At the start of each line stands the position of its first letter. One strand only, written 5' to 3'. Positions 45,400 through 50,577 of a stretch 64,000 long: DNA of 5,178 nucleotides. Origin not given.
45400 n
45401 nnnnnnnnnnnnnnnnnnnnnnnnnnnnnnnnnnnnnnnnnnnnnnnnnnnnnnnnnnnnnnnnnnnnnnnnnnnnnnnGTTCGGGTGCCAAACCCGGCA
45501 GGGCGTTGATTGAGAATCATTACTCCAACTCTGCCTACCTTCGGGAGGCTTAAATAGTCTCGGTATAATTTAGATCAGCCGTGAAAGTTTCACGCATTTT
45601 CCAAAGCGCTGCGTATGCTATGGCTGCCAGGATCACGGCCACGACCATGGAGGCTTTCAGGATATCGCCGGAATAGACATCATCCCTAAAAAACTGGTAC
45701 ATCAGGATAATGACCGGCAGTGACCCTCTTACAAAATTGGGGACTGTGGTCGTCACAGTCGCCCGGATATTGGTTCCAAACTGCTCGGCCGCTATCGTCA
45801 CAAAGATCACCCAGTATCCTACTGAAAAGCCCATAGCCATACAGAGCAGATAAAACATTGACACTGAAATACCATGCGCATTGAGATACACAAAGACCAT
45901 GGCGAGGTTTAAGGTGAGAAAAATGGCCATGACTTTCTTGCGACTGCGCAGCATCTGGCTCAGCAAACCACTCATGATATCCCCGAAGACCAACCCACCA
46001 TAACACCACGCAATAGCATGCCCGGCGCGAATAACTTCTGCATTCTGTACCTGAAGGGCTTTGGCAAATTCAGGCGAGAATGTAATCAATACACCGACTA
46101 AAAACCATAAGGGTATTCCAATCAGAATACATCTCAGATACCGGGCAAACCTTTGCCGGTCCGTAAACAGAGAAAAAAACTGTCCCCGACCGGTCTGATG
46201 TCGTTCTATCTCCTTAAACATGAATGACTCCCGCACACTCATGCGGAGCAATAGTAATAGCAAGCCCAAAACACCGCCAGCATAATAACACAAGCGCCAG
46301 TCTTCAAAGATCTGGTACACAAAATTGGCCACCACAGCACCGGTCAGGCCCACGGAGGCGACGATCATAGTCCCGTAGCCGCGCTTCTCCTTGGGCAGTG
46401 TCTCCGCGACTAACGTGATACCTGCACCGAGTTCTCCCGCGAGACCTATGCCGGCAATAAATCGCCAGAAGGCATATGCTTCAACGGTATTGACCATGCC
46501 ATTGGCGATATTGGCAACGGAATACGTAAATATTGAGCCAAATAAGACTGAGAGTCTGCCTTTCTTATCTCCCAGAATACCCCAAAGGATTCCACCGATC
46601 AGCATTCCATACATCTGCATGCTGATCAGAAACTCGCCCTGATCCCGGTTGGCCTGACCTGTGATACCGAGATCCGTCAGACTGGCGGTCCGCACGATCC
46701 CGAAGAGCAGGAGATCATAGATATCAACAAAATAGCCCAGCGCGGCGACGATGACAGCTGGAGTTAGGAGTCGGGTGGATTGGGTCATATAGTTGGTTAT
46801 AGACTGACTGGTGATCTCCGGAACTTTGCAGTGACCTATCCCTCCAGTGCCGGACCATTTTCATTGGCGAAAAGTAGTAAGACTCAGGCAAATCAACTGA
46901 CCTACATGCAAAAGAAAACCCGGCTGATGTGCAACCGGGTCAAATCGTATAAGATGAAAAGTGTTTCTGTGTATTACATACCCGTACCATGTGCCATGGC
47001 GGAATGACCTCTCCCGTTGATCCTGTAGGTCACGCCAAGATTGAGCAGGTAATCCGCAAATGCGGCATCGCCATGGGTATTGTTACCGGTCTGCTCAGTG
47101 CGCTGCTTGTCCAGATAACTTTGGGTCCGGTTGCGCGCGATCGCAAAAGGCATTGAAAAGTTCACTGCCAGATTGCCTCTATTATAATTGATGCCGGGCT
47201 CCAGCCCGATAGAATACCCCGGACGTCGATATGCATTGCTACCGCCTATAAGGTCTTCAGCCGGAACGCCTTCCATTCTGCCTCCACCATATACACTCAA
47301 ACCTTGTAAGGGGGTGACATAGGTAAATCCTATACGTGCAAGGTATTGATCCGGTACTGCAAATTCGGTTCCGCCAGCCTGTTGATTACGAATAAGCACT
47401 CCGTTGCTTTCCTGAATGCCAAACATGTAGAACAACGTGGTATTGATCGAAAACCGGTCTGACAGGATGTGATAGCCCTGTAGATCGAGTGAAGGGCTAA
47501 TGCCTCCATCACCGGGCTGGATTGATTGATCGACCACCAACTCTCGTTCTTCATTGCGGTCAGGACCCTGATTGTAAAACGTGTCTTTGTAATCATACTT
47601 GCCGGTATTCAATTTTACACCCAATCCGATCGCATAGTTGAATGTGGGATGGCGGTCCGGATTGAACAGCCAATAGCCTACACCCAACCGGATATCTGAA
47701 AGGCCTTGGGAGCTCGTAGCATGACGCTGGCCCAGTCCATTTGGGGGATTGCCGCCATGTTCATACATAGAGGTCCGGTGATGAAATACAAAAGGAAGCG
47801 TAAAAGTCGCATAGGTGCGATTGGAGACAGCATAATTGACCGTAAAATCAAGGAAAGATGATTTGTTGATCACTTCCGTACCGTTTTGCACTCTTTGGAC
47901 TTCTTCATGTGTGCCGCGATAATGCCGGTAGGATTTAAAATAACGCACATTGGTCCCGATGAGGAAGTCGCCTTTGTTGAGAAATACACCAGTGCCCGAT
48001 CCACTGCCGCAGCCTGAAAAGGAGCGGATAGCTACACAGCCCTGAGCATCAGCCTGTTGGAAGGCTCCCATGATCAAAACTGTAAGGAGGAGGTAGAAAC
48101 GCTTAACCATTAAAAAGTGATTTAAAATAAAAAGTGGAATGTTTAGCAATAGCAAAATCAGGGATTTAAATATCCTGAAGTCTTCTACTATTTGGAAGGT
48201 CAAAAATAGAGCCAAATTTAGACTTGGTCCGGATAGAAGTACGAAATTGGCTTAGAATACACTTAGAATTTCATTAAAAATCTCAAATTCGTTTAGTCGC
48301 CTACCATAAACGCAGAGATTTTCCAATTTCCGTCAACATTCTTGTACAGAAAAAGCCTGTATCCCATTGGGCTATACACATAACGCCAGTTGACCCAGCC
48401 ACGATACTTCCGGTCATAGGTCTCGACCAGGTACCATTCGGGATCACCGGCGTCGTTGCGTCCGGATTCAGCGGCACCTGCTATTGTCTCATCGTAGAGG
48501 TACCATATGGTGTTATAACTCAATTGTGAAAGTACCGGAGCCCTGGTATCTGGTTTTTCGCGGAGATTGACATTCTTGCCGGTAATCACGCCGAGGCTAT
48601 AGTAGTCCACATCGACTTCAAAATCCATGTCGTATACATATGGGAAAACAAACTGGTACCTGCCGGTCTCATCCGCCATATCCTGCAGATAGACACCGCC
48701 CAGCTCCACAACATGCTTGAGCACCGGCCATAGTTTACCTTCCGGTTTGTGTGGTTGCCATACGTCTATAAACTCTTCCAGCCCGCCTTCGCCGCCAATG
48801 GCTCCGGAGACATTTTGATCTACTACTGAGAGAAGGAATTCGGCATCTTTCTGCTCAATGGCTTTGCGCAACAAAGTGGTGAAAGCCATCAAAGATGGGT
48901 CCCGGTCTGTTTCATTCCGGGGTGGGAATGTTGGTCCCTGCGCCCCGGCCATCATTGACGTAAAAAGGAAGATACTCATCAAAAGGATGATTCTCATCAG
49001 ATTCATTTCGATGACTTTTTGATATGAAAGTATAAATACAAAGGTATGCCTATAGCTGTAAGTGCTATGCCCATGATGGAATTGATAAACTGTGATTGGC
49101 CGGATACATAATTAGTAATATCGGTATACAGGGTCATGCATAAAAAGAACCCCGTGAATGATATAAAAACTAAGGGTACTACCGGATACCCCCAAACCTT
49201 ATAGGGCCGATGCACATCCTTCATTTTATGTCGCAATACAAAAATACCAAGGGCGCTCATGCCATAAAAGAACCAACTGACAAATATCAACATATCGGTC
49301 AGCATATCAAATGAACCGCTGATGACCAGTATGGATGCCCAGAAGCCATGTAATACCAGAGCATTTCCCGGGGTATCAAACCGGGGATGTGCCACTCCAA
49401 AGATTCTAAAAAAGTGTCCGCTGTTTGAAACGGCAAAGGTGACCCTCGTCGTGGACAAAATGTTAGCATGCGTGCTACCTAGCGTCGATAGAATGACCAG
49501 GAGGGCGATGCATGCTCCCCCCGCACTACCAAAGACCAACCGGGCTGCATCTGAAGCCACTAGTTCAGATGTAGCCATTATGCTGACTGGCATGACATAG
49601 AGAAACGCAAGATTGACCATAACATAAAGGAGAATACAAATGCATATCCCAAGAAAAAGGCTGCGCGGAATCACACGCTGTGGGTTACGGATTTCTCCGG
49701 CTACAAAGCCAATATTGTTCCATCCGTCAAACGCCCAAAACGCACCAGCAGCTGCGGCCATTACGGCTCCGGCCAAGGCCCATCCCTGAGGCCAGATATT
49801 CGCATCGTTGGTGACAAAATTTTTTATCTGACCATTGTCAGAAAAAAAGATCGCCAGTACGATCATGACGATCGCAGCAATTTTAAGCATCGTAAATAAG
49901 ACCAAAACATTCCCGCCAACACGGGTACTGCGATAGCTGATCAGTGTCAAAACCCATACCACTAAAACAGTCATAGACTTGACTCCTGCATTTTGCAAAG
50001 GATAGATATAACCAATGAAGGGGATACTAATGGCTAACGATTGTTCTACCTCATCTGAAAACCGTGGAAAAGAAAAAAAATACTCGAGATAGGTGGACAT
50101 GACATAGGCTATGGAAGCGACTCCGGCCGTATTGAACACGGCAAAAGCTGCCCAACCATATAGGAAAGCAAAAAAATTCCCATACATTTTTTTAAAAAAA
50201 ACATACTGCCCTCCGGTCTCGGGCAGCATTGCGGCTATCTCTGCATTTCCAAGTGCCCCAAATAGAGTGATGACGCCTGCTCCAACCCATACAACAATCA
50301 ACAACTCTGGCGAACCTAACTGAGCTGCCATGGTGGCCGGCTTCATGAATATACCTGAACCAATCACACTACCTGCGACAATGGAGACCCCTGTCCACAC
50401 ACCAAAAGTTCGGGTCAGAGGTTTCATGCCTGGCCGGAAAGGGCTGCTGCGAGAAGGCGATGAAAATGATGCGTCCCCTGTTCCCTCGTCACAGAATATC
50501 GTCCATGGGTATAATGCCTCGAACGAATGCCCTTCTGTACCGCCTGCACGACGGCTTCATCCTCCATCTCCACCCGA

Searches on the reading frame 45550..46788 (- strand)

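Call 10: search_protein_families(library=pfam, proteins=[window:45550-46788:-])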
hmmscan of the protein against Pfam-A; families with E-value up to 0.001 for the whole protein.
window:45550-46788:- (412 aa): 2 families
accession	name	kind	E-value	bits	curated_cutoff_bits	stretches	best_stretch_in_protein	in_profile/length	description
PF07690.21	MFS_1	-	1.2e-22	80.7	33.4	1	16-347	2-333/347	Major Facilitator Superfamily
PF00083.30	Sugar_tr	-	5.7e-14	52.3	22.3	1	12-191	2-197/452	Sugar (and other) transporter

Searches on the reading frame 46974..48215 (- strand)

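Call 10: search_protein_families(library=pfam, proteins=[window:46974-48215:-])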
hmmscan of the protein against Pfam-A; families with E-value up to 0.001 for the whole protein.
window:46974-48215:- (413 aa): 0 families

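Call 28: search_protein_families(library=ncbifam, max_evalue=10, proteins=[window:46974-48215:-])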
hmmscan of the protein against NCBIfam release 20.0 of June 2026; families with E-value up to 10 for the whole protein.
window:46974-48215:- (413 aa): 1 family
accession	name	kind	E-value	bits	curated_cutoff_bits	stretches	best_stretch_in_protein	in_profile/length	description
NF058560.1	FblAmlydTptrFapF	equivalog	0.00093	18.1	700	1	121-237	166-277/420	fibril amyloid transporter FapF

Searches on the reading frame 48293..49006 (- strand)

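Call 10: search_protein_families(library=pfam, proteins=[window:48293-49006:-])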
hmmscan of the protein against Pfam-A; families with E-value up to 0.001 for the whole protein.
window:48293-49006:- (237 aa): 1 family
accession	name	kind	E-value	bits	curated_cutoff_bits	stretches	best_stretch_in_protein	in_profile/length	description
PF08239.17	SH3_3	-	2e-07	31.5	27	1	145-210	2-53/54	Bacterial SH3 domain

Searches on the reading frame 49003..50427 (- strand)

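Call 10: search_protein_families(library=pfam, proteins=[window:49003-50427:-])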
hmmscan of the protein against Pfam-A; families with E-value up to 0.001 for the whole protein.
window:49003-50427:- (474 aa): 2 families
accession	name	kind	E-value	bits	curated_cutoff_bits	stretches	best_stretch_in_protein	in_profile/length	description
PF13520.12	AA_permease_2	-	6.4e-52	177.3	27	1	8-454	1-424/427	Amino acid permease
PF00324.27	AA_permease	-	8e-27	94.5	24.6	1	15-466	4-459/470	Amino acid permease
